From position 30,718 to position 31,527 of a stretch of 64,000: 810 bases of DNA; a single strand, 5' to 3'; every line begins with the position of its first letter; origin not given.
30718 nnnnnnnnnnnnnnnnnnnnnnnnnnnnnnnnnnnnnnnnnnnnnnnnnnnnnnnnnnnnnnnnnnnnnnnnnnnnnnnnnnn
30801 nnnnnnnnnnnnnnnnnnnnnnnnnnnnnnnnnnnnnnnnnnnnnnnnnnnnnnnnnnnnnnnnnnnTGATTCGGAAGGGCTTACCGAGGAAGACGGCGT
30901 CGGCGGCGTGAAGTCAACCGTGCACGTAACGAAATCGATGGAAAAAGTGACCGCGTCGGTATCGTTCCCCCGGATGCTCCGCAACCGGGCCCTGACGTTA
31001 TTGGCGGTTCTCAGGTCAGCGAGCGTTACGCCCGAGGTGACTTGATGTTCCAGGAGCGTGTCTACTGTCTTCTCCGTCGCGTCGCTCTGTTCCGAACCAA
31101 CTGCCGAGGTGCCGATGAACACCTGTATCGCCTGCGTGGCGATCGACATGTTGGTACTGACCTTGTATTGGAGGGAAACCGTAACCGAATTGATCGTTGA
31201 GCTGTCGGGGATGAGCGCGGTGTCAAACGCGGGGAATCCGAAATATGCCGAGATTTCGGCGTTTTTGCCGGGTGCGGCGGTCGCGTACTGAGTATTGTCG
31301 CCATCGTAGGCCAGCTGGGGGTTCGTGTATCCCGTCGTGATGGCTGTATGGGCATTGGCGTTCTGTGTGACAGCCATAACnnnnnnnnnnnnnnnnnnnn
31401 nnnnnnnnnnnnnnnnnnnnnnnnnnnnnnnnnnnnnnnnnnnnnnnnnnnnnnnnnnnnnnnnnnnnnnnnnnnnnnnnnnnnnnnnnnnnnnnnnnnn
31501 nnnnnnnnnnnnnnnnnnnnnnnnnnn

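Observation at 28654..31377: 907-aa Ser/Pro tandem-repeat protein directly downstream of a glycosylation gene cluster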

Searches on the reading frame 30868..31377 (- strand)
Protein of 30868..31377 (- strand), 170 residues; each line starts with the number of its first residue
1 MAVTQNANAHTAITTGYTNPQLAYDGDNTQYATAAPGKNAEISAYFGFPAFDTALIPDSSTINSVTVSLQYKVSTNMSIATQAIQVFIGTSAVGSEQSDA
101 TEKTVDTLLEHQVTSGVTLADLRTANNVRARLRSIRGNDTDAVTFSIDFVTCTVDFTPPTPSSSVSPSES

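Call 9: search_protein_families(library=phrogs, max_evalue=0.01, proteins=[window:30868-31377:-])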
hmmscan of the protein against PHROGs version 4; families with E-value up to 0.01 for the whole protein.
window:30868-31377:- (170 aa): 0 families

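Call 10: find_homologous_proteins(query=window:30868-31377:-, max_evalue=0.001)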
Query window:30868-31377:- (170 aa): 26 proteins with E <= 0.001 among 85 candidates.
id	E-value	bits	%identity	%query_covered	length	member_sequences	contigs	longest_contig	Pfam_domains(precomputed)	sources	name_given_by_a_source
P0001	7.4e-55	203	65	94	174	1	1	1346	-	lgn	-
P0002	3.4e-53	198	65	93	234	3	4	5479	-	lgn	-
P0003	3.9e-53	197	63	92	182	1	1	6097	-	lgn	-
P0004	1.2e-50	189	59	98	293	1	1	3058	-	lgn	-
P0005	1.2e-49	186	63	92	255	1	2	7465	-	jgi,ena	-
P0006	5.0e-49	184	62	94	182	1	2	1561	-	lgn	-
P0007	1.2e-47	180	61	91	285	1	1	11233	-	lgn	-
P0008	1.8e-45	173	64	78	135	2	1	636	-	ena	-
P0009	2.0e-43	166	58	91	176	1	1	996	-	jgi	-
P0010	2.3e-43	166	57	95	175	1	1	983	-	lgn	-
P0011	4.1e-43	165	56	92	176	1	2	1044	-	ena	-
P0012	7.5e-42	161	55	94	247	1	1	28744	-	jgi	jgi:hypothetical protein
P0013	6.3e-40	155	56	91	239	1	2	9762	-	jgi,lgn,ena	-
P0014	4.0e-37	145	54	94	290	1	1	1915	-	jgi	jgi:hypothetical protein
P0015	7.4e-31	125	70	54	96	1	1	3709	-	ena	-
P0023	4.0e-21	94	41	85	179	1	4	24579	-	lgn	-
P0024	1.7e-20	92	41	86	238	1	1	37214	-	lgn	-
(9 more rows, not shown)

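Call 12: find_encoding_contigs(protein=P0012, flank=10000, max_places=3)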
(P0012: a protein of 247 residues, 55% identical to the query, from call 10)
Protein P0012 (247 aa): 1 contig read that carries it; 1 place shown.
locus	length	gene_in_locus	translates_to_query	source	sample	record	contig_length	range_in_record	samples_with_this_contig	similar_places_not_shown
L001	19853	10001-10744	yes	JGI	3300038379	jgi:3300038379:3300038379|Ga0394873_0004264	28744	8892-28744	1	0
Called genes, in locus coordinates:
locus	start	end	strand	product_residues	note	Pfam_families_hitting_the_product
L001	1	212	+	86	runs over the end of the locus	-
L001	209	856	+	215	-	-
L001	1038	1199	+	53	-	-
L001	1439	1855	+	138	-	-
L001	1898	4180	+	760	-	PF16510:P22_portal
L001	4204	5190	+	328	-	-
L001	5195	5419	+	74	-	-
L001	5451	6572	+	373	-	PF13252:Phage_capsid_3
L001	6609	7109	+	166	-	-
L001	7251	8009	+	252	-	PF24175:SU10_adaptor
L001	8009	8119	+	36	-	-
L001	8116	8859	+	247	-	-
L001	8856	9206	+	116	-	-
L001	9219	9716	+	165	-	-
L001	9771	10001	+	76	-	-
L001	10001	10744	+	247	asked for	-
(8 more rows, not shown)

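Call 13: find_encoding_contigs(protein=P0024, flank=10000, max_places=3)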
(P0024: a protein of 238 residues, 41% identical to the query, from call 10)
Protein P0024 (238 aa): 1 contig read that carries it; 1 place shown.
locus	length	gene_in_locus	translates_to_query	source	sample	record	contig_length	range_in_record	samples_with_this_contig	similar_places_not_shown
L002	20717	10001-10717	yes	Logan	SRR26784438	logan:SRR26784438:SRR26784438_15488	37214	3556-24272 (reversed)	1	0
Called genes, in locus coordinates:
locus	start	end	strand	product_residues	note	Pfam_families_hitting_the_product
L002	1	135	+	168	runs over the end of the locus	-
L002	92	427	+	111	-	-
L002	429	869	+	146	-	-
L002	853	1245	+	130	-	-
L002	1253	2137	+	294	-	PF13205:Big_5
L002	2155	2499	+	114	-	-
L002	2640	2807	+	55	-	-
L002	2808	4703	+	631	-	-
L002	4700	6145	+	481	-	-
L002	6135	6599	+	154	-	-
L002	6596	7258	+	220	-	-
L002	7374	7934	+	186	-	-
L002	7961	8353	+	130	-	-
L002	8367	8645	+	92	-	-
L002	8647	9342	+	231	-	PF01520:Amidase_3 (weak)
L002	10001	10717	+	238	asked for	-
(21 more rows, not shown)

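Call 17: find_encoding_contigs(protein=P0007, flank=10000, max_places=2)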
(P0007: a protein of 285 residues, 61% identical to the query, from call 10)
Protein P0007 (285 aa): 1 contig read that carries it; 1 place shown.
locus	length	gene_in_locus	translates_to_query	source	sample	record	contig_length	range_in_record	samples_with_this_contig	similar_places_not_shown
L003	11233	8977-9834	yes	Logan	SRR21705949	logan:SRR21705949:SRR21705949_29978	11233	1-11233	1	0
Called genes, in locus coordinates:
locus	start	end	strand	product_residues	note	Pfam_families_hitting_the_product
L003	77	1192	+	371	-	-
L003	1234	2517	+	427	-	-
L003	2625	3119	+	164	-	-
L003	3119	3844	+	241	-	-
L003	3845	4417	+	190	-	-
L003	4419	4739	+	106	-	-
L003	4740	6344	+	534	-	PF02368:Big_2, PF14099:Polysacc_lyase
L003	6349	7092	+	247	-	-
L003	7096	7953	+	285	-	-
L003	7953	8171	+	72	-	-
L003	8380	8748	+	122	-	-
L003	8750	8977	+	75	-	-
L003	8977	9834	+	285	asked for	-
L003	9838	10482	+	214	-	-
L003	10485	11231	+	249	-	?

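Call 18: find_encoding_contigs(protein=P0023, flank=10000, max_places=2)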
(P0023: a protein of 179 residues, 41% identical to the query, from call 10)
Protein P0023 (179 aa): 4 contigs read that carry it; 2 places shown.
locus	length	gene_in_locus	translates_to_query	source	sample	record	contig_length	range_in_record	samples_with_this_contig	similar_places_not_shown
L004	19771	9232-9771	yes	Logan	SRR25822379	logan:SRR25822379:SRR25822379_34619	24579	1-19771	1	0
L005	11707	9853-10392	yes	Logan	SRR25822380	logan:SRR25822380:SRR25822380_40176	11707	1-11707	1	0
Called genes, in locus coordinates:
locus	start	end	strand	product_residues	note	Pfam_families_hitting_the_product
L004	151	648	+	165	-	PF20901:Sf6_terminase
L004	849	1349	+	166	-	-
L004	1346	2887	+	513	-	-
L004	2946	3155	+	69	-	-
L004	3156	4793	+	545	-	PF12236:Head-tail_con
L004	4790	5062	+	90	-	-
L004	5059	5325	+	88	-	PF25181:Phage_Bbp19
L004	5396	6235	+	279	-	-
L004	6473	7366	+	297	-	PF19821:Phage_capsid_2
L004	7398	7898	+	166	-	-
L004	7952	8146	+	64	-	-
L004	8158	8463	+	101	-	-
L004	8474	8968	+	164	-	-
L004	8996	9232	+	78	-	-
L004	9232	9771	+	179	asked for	-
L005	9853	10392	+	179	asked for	-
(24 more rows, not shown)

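Call 19: find_encoding_contigs(protein=P0013, flank=10000, max_places=2)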
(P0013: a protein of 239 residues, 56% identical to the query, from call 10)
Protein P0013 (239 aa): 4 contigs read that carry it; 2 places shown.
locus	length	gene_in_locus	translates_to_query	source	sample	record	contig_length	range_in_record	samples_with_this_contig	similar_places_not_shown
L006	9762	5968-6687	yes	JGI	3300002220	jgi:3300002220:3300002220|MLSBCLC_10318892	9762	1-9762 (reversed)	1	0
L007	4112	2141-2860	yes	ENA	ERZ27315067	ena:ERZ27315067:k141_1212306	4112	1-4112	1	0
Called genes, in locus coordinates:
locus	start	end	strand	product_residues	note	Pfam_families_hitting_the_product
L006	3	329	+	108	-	?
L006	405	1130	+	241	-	-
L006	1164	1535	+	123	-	-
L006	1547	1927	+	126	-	-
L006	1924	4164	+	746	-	-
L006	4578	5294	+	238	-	PF00041:fn3 (faint)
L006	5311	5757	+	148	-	-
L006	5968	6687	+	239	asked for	-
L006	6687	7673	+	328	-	-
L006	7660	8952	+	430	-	-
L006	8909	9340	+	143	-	-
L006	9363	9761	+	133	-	?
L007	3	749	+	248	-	?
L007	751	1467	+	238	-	PF00041:fn3 (faint)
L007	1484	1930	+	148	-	-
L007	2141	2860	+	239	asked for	-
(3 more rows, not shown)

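Call 20: find_encoding_contigs(protein=P0005, flank=10000, max_places=2)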
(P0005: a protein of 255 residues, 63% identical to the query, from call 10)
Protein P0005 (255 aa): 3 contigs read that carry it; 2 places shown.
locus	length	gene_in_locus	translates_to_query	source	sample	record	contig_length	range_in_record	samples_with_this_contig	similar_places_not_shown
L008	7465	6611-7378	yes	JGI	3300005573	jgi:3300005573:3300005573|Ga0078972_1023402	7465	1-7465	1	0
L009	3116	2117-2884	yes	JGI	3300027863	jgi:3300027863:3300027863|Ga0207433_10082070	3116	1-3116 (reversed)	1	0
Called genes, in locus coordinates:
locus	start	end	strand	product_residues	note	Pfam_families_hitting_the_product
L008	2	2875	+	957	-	?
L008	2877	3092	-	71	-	-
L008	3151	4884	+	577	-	-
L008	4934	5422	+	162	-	-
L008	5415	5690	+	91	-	-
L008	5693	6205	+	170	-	PF26209:Phage_phiTE_241_C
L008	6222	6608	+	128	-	PF23140:Gp80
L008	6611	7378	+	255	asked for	-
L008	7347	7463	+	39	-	?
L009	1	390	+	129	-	?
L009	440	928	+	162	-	-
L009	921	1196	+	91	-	-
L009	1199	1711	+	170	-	PF26209:Phage_phiTE_241_C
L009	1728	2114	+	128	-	PF23140:Gp80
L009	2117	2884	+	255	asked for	-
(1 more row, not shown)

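Call 25: find_related_loci(query=A2, collection=genome_contigs, flank=10000)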
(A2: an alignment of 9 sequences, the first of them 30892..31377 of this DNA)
Query A2 (162 aa) in genome_contigs; peptide patterns used: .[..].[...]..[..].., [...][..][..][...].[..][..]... (x = any residue, [..] = any of these).
23 stretches matched a pattern; 1 encode a relative of the query (tblastn E <= 1e-3); 1 distinct loci.
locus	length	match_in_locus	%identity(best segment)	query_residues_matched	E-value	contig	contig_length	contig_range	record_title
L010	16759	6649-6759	39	15-52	3e-5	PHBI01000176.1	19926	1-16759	MAG: Deltaproteobacteria bacterium HGW-Deltaproteobacteria-14 08E140C01_z5_2013_Ig3399_v2_scaffold_3188, whole genome sh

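Call 26: find_related_loci(query=A2, collection=viral_contigs, flank=10000)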
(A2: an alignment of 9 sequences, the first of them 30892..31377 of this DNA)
Query A2 (162 aa) in viral_contigs; peptide patterns used: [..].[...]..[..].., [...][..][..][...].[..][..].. (x = any residue, [..] = any of these).
54 stretches matched a pattern; 5 encode a relative of the query (tblastn E <= 1e-3); 5 distinct loci.
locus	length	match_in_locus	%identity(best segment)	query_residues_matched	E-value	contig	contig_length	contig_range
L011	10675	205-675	63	2-159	5e-61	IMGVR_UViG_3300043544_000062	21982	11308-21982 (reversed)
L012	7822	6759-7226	61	3-159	1e-56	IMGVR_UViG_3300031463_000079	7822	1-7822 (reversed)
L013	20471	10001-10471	60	3-160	2e-56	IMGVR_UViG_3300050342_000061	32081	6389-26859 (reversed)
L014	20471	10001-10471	59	3-159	4e-51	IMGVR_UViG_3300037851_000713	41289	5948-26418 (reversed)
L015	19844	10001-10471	55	3-161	5e-43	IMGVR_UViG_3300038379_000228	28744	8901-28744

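Call 27: predict_structure(alignment_id=A1)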
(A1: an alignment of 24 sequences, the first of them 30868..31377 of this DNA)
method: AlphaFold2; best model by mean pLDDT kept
length: 170 residues; sequences in the alignment: 24
mean_pLDDT: 95.8   pTM: 0.89
mean pLDDT of the five models: 95.8, 92.3, 91.7, 91.7, 91.5
residues with pLDDT >= 90: 155; 70-90: 11; 50-70: 4; < 50: 0
segments of 3 or more residues with pLDDT < 50: none
pLDDT, mean of each block of 10 residues (from residue 1): 98 96 89 98 98 98 98 96 98 98 97 98 98 97 98 98 74
secondary structure, 60 per line:
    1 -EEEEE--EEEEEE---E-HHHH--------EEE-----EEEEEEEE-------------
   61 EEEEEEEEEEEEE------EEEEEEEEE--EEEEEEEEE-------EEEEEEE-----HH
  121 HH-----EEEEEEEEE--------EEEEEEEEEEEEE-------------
elements in order: E2-6 E9-14 H20-23 E32-34 E40-47 E61-73 E80-88 E91-99 E107-113 H119-122 E128-136 E145-157

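Call 30: search_solved_structures(query=A1, max_evalue=1)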
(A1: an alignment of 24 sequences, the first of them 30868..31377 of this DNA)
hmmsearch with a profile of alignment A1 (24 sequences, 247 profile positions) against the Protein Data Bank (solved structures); distinct sequences matched with E-value up to 1: 0.

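Call 31: fold_search(model_id=the predicted structure, library=pdb)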
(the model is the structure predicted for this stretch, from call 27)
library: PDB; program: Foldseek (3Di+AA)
matches with E <= 10: 1666; with E <= 0.001: 36
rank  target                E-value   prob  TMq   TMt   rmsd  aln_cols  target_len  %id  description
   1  2zew_A                7.2e-05  1.00  0.54  0.61   5.1       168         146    9  Family 16 Cabohydrate Binding Domain Module 1 (released 2008-03-04)
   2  3oea_A                7.6e-05  1.00  0.45  0.51   7.1       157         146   10  Crystal structure of the Q121E mutants of C.polysaccharolyticus CBM16-1 bound to cellopentaose (released 2010-08-25)
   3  2zex_A                8.1e-05  1.00  0.52  0.59   5.4       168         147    9  Family 16 carbohydrate binding module (released 2008-03-04)
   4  3oeb_A                9.0e-05  1.00  0.44  0.51   7.0       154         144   10  Crystal structure of the Q121E mutant of C.polysaccharolyticus CBM16-1 bound to mannopentaose (released 2010-08-25)
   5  9mui_A                1.0e-04  1.00  0.39  0.49   6.9       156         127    8  C. difficile RBD1 with Ca2+ (released 2025-08-20)
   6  2zex_B                1.4e-04  1.00  0.48  0.55   5.7       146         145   10  Family 16 carbohydrate binding module (released 2008-03-04)
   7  2zey_B                1.4e-04  1.00  0.48  0.55   5.6       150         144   11  Family 16 carbohydrate binding module (released 2008-03-04)
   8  2zey_A                1.5e-04  1.00  0.49  0.55   5.6       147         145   10  Family 16 carbohydrate binding module (released 2008-03-04)
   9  2xon_L                1.5e-04  1.00  0.37  0.42   6.6       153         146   10  Structure of TmCBM61 in complex with beta-1,4-galactotriose at 1.4 A resolution (released 2010-09-08)
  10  2zew_B                1.6e-04  1.00  0.53  0.60   5.3       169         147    9  Family 16 Cabohydrate Binding Domain Module 1 (released 2008-03-04)
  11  2wq4_A                1.6e-04  1.00  0.37  0.44   8.5       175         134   11  N-terminal domain of BC2L-C Lectin from Burkholderia cenocepacia (released 2010-01-12)
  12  4d0q                  1.6e-04  1.00  0.34  0.35   7.8       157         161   11  Hyaluronan Binding Module of the Streptococcal Pneumoniae Hyaluronate Lyase (released 2014-08-06)
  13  1us2_A                1.8e-04  1.00  0.45  0.19   6.4       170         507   17  Xylanase10C (mutant E385A) from Cellvibrio japonicus in complex with xylopentaose (released 2003-12-18)
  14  6zps_AAA              1.8e-04  1.00  0.44  0.15   7.2       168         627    8  Structure of Unliganded MgGH51 a-L-Arabinofuranosidase Crystal Type 3 Collected at 2.75 A (released 2020-11-11)
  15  1gu3_A                2.1e-04  1.00  0.47  0.55   7.1       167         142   12  CBM4 structure and function (released 2002-09-26)
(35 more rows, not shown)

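Call 81: search_protein_representatives(alignment_id=A1)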
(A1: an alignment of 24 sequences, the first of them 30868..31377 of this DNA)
Query: 24 sequences, 247 profile positions. Proteins with E-value up to 0.001 (for the whole library): 2270; up to 1e-10: 710; up to 1e-30: 303. The best 150 are listed.
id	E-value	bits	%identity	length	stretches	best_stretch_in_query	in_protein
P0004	5.3e-88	311.3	-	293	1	1-232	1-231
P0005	1.5e-87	309.8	-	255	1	1-167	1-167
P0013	7.8e-87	307.4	-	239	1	1-230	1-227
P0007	2.1e-83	296.2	-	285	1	1-233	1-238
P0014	4.3e-83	295.2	-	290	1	1-239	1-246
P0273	4.6e-82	291.8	-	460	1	1-230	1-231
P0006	5.1e-82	291.7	-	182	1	1-165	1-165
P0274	1.3e-80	287.0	-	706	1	1-189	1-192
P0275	1.7e-80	286.7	-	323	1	1-236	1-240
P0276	3.5e-80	285.6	-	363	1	1-174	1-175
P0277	1.0e-78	280.9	-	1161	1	1-169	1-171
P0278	1.4e-78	280.5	-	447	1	1-228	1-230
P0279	1.4e-78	280.4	-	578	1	1-165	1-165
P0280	7.5e-77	274.7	-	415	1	1-206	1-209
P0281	1.7e-76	273.6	-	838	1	1-202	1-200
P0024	1.0e-64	235.0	-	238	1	1-245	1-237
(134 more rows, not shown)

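Call 100: search_protein_families(library=padloc, max_evalue=0.001, proteins=[window:30868-31377:-])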
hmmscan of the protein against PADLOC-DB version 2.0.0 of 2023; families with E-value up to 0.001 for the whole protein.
window:30868-31377:- (170 aa): 0 families

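Call 101: search_protein_families(library=ncbifam, max_evalue=0.001, proteins=[window:30868-31377:-])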
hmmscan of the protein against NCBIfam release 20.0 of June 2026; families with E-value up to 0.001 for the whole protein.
window:30868-31377:- (170 aa): 0 families
